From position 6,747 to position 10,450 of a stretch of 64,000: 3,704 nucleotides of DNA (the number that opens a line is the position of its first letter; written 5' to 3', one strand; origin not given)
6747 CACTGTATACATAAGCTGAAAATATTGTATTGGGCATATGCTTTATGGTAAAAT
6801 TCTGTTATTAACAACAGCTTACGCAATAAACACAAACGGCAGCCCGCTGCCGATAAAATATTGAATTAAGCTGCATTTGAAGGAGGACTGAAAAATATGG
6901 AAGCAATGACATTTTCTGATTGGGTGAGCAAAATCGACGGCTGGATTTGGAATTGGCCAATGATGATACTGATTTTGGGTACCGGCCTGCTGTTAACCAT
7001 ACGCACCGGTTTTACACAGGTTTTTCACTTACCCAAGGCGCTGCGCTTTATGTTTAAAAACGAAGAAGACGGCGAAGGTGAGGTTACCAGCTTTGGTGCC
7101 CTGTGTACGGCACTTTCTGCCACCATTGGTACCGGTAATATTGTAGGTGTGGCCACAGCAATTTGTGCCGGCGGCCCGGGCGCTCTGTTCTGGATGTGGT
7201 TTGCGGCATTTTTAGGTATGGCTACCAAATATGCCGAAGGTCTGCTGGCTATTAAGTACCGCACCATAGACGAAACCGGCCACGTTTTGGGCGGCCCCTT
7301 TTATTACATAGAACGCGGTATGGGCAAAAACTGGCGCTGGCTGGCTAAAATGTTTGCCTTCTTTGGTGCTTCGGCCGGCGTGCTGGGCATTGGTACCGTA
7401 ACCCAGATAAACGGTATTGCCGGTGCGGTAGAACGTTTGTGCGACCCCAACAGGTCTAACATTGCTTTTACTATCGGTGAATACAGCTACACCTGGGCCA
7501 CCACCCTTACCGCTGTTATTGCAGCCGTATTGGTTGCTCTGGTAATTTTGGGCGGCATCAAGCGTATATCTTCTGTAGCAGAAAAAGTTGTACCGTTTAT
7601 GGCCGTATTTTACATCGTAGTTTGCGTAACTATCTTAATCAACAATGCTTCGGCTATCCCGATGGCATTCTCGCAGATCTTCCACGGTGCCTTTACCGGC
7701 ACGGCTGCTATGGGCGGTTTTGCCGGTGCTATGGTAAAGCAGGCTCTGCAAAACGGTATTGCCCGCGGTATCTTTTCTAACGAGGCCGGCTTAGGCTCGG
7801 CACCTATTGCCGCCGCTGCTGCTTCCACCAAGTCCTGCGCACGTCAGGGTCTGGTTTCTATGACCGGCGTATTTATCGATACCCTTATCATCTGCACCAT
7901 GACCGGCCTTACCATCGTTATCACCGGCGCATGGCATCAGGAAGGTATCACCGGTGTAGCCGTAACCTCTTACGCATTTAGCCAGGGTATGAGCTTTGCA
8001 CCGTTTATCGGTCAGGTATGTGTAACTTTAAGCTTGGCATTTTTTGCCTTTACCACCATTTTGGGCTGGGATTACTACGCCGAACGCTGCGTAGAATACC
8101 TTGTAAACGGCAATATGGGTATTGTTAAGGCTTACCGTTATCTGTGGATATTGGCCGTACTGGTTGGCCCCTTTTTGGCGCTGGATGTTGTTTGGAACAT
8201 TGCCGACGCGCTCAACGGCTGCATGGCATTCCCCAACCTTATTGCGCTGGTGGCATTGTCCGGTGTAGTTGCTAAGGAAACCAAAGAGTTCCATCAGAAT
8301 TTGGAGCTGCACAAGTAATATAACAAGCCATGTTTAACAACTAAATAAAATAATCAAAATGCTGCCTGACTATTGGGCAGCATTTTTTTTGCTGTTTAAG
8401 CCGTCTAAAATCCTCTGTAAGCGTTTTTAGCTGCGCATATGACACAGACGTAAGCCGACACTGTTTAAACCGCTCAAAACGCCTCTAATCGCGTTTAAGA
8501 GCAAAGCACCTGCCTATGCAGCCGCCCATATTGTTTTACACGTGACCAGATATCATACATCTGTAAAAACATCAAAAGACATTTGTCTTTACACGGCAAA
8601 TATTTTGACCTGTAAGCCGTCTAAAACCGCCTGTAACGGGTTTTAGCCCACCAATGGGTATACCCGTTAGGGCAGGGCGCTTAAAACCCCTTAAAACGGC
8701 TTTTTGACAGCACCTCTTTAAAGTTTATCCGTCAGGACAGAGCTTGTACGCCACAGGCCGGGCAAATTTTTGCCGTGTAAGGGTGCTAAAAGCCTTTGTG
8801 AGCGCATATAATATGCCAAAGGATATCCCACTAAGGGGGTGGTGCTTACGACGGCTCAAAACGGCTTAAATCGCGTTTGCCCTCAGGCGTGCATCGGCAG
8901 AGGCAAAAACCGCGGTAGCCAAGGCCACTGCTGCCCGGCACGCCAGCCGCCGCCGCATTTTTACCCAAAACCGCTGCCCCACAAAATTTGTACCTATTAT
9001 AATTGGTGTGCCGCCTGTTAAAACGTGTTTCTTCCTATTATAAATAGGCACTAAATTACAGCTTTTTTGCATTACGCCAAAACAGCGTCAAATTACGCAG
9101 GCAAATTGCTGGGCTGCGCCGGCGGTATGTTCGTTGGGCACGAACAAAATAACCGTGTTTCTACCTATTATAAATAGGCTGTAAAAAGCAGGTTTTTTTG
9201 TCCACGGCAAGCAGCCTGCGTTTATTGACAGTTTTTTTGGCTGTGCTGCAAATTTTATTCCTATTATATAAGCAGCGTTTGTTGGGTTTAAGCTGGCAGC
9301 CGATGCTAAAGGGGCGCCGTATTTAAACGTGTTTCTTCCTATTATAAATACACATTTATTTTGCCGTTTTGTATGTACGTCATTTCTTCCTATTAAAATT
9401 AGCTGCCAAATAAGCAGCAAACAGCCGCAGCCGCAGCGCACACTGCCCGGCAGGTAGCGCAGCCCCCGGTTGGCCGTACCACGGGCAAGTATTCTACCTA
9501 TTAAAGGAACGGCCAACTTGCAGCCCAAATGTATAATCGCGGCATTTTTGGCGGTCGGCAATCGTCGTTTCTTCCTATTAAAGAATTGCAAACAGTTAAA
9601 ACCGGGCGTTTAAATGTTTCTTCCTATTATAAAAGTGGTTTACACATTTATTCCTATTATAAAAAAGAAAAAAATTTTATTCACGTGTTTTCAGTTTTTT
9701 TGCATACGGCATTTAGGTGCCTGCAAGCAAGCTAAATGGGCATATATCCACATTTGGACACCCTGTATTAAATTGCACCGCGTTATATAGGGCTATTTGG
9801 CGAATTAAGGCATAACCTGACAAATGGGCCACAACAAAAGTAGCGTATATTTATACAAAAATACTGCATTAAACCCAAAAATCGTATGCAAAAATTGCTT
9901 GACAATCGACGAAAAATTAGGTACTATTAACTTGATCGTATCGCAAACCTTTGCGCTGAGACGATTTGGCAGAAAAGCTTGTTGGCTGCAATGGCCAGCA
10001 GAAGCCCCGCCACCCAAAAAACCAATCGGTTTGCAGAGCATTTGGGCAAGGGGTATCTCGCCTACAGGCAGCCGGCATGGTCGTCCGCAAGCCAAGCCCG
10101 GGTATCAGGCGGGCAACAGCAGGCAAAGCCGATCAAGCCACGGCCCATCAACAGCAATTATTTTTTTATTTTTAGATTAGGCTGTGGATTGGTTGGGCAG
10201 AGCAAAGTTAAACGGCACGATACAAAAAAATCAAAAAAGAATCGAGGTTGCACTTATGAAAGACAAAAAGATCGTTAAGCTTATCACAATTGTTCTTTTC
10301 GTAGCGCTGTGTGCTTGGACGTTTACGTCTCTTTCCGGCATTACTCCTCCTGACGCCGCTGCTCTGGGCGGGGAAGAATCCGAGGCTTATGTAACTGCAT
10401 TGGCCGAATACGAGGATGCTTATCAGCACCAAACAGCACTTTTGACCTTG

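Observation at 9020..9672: Irregular array of about nine same-orientation repeats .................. in a gene-free tract: not CRISPR, possibly a protein-binding array or iteron-like relic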

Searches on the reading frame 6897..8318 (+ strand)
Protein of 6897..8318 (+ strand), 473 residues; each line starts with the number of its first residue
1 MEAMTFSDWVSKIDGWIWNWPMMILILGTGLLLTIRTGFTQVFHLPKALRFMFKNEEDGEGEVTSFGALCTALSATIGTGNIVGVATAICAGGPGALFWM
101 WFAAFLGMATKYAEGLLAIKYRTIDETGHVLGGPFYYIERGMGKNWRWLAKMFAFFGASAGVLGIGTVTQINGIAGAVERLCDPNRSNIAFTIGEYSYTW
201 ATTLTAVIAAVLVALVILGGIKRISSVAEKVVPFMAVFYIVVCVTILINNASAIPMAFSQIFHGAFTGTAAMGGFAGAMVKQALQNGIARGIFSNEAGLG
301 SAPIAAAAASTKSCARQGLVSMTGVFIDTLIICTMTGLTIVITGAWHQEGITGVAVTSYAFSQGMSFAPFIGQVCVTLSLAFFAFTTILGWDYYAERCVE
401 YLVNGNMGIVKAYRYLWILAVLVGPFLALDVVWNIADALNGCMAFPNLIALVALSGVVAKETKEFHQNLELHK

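Call 9: search_protein_families(library=pfam, proteins=[window:6897-8318:+])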
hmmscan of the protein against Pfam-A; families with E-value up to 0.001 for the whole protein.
window:6897-8318:+ (473 aa): 1 family
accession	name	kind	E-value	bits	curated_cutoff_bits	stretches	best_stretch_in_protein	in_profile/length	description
PF01235.23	Na_Ala_symp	-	8.4e-137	457.1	24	1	52-470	2-384/392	Sodium:alanine symporter family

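Call 11: find_encoding_contigs(protein=window:6897-8318:+, flank=6000, max_places=10)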
Protein window:6897-8318:+ (473 aa): 4 contigs read that carry it; 3 places shown.
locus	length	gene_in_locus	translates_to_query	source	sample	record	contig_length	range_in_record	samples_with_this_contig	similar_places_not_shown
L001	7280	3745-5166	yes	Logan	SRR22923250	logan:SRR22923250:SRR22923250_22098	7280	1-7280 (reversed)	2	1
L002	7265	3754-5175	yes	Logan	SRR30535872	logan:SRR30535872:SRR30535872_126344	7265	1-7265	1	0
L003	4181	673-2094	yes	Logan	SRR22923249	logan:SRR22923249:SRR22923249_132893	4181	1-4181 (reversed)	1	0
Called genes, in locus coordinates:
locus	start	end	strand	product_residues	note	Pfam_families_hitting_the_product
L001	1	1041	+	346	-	?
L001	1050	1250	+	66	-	PF04024:PspC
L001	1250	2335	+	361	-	PF01553:Acyltransferase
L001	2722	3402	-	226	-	PF04474:DUF554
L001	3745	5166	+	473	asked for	PF01235:Na_Ala_symp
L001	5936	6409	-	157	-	-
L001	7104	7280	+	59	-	?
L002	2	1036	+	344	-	?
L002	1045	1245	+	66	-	PF04024:PspC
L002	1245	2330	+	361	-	PF01553:Acyltransferase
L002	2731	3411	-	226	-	PF04474:DUF554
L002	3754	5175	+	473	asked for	PF01235:Na_Ala_symp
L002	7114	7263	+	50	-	?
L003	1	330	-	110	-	?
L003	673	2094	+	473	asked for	PF01235:Na_Ala_symp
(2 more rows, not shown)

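Call 25: find_homologous_proteins(query=window:6897-8318:+, max_evalue=1e-100)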
Query window:6897-8318:+ (473 aa): 7998 proteins with E <= 1e-100 among 8000 candidates; the best 120 are listed.
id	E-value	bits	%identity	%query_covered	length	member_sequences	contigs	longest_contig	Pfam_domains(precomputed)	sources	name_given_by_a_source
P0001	0.0e+0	1047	100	100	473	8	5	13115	PF01235.24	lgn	-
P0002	6.6e-290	980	93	99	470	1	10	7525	PF01235.24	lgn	-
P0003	8.4e-289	976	93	99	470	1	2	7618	PF01235.24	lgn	-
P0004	1.2e-288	976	93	99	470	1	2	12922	PF01235.24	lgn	-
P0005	4.2e-288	974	93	99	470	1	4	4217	PF01235.24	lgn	-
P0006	1.4e-287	972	93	99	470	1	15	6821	PF01235.24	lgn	-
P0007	1.4e-284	962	91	100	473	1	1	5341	PF01235.24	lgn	-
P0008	4.2e-266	901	86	99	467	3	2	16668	PF01235.24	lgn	-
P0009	7.3e-263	891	85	99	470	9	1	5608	PF01235.24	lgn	-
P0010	1.6e-259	880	84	99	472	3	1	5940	PF01235.24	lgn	-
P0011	1.7e-259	880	84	99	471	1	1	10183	PF01235.24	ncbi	-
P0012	2.2e-259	879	84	99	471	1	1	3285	PF01235.24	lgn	-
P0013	5.5e-259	878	85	97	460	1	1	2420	PF01235.24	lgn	-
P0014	7.5e-252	854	82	99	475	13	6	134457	PF01235.24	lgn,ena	-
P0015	1.6e-251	853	81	98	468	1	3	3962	PF01235.24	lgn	-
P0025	1.7e-247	840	81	99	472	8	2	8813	PF01235.24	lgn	-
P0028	1.1e-239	814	78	98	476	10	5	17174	PF01235.24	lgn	-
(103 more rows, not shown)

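Call 26: find_encoding_contigs(protein=P0004, flank=6000, max_places=3)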
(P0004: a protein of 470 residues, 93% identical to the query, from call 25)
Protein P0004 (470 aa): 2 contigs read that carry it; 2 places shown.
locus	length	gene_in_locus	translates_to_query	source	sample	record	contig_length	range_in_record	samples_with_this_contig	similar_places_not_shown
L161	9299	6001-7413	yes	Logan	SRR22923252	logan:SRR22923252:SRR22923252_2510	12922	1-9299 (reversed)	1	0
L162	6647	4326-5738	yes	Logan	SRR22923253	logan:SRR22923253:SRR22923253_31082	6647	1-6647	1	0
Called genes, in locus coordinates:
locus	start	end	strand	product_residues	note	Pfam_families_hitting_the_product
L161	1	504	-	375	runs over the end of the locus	PF00149:Metallophos, PF12850:Metallophos_2 (weak), PF12320:SbcD_C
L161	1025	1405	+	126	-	PF01325:Fe_dep_repress, PF02742:Fe_dep_repr_C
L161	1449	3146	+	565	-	PF00749:tRNA-synt_1c, PF03950:tRNA-synt_1c_C, PF20974:tRNA-synt_1c_C2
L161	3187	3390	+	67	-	PF04024:PspC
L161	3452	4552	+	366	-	PF01553:Acyltransferase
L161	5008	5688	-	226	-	PF04474:DUF554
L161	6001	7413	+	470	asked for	PF01235:Na_Ala_symp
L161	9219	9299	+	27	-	?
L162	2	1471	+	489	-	?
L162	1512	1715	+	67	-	PF04024:PspC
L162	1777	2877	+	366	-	PF01553:Acyltransferase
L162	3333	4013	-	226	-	PF04474:DUF554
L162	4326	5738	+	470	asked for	PF01235:Na_Ala_symp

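Call 27: find_encoding_contigs(protein=P0008, flank=6000, max_places=3)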
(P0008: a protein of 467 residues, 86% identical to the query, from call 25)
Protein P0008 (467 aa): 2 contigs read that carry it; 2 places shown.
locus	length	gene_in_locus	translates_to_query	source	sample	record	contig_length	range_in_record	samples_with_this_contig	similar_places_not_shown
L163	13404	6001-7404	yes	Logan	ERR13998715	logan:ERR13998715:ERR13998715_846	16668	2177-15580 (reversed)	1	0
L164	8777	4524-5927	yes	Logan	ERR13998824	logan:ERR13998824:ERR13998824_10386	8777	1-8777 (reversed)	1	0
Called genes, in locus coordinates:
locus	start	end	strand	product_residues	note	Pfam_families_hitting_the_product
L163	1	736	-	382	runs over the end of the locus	PF00149:Metallophos, PF12320:SbcD_C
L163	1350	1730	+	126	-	PF01325:Fe_dep_repress, PF13412:HTH_24 (faint), PF02742:Fe_dep_repr_C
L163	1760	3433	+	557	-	PF00749:tRNA-synt_1c, PF03950:tRNA-synt_1c_C, PF20974:tRNA-synt_1c_C2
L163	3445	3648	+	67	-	PF04024:PspC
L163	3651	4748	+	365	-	PF01553:Acyltransferase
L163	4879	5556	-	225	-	PF04474:DUF554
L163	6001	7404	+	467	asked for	PF01235:Na_Ala_symp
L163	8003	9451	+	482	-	PF03600:CitMHS, PF00939:Na_sulph_symp, PF03600:CitMHS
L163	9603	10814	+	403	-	PF00291:PALP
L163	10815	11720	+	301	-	PF09924:LPG_synthase_C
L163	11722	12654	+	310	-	PF13527:Acetyltransf_9, PF17668:Acetyltransf_17 (faint), PF00583:Acetyltransf_1 (weak), PF13508:Acetyltransf_7 (weak)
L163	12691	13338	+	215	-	PF16107:DUF4825 (weak)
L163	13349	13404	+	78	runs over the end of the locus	-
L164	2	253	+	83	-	?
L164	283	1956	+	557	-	PF00749:tRNA-synt_1c, PF03950:tRNA-synt_1c_C, PF20974:tRNA-synt_1c_C2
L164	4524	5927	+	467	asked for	PF01235:Na_Ala_symp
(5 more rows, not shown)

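Call 28: find_encoding_contigs(protein=P0014, flank=6000, max_places=3)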
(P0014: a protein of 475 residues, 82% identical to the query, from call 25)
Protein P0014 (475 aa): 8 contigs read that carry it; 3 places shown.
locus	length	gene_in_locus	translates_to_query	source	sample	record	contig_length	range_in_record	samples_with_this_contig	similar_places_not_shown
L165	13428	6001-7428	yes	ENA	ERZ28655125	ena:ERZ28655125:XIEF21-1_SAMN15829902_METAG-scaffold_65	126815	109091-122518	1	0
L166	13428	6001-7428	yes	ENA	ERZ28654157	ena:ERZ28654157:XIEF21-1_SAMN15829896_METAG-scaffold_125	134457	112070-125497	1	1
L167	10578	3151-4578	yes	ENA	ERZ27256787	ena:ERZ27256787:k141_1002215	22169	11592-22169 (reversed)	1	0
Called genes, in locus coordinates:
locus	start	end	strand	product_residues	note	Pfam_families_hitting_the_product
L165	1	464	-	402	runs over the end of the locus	PF00291:PALP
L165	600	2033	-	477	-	PF00939:Na_sulph_symp (weak), PF03600:CitMHS, PF00939:Na_sulph_symp, PF03600:CitMHS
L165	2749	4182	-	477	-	PF00939:Na_sulph_symp (weak), PF03600:CitMHS, PF00939:Na_sulph_symp, PF03600:CitMHS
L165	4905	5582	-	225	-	PF04474:DUF554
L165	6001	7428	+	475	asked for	PF01235:Na_Ala_symp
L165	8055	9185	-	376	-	PF01553:Acyltransferase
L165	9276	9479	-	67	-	PF04024:PspC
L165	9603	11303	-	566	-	PF00749:tRNA-synt_1c, PF03950:tRNA-synt_1c_C, PF20974:tRNA-synt_1c_C2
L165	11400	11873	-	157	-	PF01325:Fe_dep_repress, PF13545:HTH_Crp_2 (faint), PF02742:Fe_dep_repr_C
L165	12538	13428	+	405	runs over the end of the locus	PF00149:Metallophos, PF12850:Metallophos_2 (faint), PF12320:SbcD_C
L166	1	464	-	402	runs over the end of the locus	PF00291:PALP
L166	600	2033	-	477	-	PF00939:Na_sulph_symp (weak), PF03600:CitMHS, PF00939:Na_sulph_symp, PF03600:CitMHS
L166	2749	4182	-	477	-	PF00939:Na_sulph_symp (weak), PF03600:CitMHS, PF00939:Na_sulph_symp, PF03600:CitMHS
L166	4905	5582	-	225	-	PF04474:DUF554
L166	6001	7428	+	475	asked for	PF01235:Na_Ala_symp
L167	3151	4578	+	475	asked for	PF01235:Na_Ala_symp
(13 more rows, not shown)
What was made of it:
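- The motif stays with the permease genes even when the locus is inverted (call 28).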

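Call 33: find_encoding_contigs(protein=P0007, flank=6000, max_places=2)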
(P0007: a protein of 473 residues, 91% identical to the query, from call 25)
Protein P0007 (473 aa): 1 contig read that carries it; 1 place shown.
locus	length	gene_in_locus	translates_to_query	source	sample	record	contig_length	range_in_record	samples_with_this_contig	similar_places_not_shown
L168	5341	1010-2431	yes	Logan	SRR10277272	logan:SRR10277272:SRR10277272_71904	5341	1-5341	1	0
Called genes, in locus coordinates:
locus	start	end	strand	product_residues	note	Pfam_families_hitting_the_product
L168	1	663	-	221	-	?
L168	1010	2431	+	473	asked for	PF01235:Na_Ala_symp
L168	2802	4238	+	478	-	PF03600:CitMHS, PF00939:Na_sulph_symp, PF03600:CitMHS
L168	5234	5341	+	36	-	?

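Call 34: find_encoding_contigs(protein=P0011, flank=6000, max_places=2)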
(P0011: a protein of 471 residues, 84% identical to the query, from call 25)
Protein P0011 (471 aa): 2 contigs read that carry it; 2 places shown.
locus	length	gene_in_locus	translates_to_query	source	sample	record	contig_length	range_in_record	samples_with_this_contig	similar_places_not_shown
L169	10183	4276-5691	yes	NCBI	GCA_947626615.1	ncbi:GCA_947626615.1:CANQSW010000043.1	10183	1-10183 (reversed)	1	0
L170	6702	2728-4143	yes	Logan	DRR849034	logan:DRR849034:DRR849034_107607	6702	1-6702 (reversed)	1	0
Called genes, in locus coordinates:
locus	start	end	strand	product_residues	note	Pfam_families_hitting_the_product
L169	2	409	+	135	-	?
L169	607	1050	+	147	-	PF13412:HTH_24 (weak), PF13560:HTH_31, PF01381:HTH_3, PF12844:HTH_19 (weak), PF13443:HTH_26 (weak), PF12674:Zn_ribbon_2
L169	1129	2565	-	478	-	PF03600:CitMHS, PF16980:CitMHS_2 (weak), PF00939:Na_sulph_symp, PF03600:CitMHS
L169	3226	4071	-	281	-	PF04474:DUF554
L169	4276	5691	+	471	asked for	PF01235:Na_Ala_symp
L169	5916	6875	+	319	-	PF04055:Radical_SAM, PF06968:BATS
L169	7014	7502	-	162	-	PF13302:Acetyltransf_3 (weak), PF00583:Acetyltransf_1, PF13673:Acetyltransf_10 (weak), PF13508:Acetyltransf_7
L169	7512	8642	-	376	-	PF01553:Acyltransferase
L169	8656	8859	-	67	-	PF04024:PspC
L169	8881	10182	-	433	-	?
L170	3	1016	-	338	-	?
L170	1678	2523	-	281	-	PF04474:DUF554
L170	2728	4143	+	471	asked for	PF01235:Na_Ala_symp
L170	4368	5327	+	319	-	PF04055:Radical_SAM, PF06968:BATS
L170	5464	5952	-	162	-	PF00583:Acetyltransf_1, PF13673:Acetyltransf_10 (weak), PF13508:Acetyltransf_7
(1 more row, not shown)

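Call 35: find_encoding_contigs(protein=P0028, flank=6000, max_places=3)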
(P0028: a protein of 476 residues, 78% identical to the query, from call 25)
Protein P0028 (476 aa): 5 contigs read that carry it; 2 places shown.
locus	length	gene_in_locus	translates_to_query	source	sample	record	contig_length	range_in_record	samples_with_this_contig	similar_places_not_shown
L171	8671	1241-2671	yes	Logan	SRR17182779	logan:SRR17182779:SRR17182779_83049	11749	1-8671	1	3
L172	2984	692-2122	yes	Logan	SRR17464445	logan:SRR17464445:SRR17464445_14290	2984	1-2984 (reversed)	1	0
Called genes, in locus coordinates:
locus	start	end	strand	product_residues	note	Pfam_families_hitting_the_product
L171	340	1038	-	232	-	PF04474:DUF554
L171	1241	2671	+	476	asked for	PF01235:Na_Ala_symp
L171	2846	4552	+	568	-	PF00485:PRK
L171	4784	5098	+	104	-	-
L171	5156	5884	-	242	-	PF00912:Transgly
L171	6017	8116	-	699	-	PF02687:FtsX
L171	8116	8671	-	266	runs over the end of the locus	PF00005:ABC_tran, PF13304:AAA_21 (faint)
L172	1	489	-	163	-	?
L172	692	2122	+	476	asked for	PF01235:Na_Ala_symp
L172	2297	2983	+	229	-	?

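Call 56: find_encoding_contigs(protein=P0002, flank=5000, max_places=6)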
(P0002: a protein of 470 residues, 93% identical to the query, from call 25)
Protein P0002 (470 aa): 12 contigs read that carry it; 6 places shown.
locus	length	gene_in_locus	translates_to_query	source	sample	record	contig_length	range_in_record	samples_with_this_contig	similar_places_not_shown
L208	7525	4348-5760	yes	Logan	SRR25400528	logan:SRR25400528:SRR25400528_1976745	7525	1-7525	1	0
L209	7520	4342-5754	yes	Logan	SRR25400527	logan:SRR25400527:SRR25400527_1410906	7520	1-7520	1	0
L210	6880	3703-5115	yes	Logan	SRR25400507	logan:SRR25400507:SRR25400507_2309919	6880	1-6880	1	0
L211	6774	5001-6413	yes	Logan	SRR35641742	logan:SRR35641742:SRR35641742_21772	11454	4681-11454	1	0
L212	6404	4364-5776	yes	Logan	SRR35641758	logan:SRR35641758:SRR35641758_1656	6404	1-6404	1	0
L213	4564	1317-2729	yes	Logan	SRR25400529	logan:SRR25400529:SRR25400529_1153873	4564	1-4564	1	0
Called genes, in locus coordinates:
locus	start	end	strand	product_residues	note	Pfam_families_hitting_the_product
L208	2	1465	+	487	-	?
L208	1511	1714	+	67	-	PF04024:PspC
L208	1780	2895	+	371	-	PF01553:Acyltransferase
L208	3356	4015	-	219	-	PF04474:DUF554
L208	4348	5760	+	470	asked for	PF01235:Na_Ala_symp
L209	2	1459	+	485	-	?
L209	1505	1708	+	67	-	PF04024:PspC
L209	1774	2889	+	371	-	PF01553:Acyltransferase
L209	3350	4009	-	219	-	PF04474:DUF554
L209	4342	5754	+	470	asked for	PF01235:Na_Ala_symp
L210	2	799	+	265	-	?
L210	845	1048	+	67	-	PF04024:PspC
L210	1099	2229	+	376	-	PF01553:Acyltransferase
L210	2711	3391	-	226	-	PF04474:DUF554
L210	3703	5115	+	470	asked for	PF01235:Na_Ala_symp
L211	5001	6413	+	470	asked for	PF01235:Na_Ala_symp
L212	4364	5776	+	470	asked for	PF01235:Na_Ala_symp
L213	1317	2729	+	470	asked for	PF01235:Na_Ala_symp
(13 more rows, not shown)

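Call 57: find_encoding_contigs(protein=P0009, flank=5000, max_places=3)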
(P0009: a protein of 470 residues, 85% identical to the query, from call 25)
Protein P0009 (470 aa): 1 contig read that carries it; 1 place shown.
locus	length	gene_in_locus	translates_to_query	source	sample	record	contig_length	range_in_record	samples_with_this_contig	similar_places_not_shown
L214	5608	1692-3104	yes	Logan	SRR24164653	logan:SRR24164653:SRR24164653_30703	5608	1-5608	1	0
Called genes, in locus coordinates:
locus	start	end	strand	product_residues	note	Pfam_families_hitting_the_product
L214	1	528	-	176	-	?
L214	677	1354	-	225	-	PF04474:DUF554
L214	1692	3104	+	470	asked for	PF01235:Na_Ala_symp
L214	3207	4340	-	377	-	PF01553:Acyltransferase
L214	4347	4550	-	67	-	PF04024:PspC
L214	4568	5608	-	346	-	?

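Call 58: find_encoding_contigs(protein=P0025, flank=5000, max_places=3)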
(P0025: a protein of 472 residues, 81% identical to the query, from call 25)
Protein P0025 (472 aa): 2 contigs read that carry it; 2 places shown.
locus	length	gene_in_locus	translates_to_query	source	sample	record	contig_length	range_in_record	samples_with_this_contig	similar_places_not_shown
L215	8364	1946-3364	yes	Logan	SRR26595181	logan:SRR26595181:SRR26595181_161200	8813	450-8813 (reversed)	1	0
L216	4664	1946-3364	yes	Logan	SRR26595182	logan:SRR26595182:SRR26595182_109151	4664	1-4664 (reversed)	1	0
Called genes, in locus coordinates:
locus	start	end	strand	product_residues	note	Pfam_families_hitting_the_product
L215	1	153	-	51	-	?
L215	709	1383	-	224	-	PF04474:DUF554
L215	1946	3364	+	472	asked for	PF01235:Na_Ala_symp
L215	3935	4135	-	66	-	PF04024:PspC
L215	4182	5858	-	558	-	PF00749:tRNA-synt_1c, PF03950:tRNA-synt_1c_C, PF20974:tRNA-synt_1c_C2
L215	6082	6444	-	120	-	PF12844:HTH_19 (weak), PF13560:HTH_31, PF01381:HTH_3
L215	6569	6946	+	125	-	-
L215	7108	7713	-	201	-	PF21176:RecR_HhH, PF02132:RecR_ZnF, PF01751:Toprim, PF13662:Toprim_4, PF21175:RecR_C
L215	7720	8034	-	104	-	PF02575:YbaB_DNA_bd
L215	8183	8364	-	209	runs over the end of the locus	?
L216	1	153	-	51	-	?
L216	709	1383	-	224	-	PF04474:DUF554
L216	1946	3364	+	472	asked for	PF01235:Na_Ala_symp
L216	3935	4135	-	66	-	PF04024:PspC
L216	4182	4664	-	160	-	?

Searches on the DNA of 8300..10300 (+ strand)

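Call 14: search_rna_families(source=window, start=8300, end=10300, threshold=evalue, max_evalue=5)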
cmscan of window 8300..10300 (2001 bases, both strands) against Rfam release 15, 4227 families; matches with E-value up to 5: 6.
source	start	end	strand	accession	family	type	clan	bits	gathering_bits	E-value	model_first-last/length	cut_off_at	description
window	8314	8388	+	RF02083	OrzO-P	Gene; antitoxin;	-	20.8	60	2.5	1-76/76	no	OrzO-P RNA antitoxin family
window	8626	8699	-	RF00921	mir-665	Gene; miRNA;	-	20.3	52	0.92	1-72/72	no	mir-665 microRNA precursor family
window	8877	8954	-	RF03451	mir-3188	Gene; miRNA;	-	19.9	93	4.5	1-86/86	no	mir-3188 microRNA precursor family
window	8300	8395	+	RF00558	L20_leader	Cis-reg; leader;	-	19.6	58.7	0.87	38-127/127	5'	Ribosomal protein L20 leader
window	8300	8429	+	RF01459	rliE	Gene; sRNA;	-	19.3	90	3.3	95-222/222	5'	Listeria sRNA rliE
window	8342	8398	+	RF03628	mir-2355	Gene; miRNA;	-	18.4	80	1.9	9-63/71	no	mir-2355 microRNA precursor family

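Call 16: search_dna_similar(query=window:8390-10250:+, collection=phages, mode=distant, max_evalue=0.01)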
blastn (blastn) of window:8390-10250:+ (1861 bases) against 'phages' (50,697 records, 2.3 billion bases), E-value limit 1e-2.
No match.

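Call 85: search_dna_similar(query=window:8390-9860:+, collection=plasmids, mode=distant, max_evalue=0.01)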
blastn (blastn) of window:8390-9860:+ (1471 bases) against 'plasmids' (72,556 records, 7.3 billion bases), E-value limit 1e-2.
No match.
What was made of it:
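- No similarity to phage or plasmid collections (calls 16, 85).
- Tried and rejected: No blastn match (calls 16, 85).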
